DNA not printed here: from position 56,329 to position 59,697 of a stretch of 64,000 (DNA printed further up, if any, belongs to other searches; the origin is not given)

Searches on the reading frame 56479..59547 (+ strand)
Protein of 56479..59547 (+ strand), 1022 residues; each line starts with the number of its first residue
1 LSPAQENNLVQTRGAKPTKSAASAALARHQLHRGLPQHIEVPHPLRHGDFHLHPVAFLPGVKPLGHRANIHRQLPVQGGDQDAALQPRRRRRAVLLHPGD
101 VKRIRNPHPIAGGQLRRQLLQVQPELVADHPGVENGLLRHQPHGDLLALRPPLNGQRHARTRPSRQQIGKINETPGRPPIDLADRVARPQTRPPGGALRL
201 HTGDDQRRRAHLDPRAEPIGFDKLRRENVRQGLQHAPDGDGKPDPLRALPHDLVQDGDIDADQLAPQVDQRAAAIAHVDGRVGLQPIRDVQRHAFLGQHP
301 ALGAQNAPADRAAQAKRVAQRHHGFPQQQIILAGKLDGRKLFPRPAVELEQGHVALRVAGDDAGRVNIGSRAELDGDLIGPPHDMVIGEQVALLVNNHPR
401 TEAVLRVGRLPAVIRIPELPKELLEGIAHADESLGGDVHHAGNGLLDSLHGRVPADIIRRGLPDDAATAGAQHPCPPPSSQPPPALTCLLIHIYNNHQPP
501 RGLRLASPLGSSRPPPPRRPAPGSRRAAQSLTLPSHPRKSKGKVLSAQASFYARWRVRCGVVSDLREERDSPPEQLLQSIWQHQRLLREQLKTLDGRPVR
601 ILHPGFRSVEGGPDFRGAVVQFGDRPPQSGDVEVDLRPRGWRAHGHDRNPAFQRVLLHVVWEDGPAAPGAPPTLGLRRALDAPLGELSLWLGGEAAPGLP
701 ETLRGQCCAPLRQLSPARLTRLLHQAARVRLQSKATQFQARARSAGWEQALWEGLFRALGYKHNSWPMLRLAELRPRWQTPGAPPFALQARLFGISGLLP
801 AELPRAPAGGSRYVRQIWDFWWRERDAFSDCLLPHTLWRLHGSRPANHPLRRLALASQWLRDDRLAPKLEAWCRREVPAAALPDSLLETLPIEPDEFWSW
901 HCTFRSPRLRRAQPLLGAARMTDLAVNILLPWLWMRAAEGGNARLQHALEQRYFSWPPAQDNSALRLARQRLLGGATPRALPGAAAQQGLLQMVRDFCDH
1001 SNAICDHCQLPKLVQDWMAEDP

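Call 12: search_protein_families(library=pfam, proteins=[window:56479-59547:+])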
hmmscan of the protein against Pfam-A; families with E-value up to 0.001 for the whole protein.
window:56479-59547:+ (1022 aa): 1 family
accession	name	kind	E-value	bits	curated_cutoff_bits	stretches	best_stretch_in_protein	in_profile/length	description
PF11013.13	DUF2851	-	1.3e-48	166.3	25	1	574-949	1-362/375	Protein of unknown function (DUF2851)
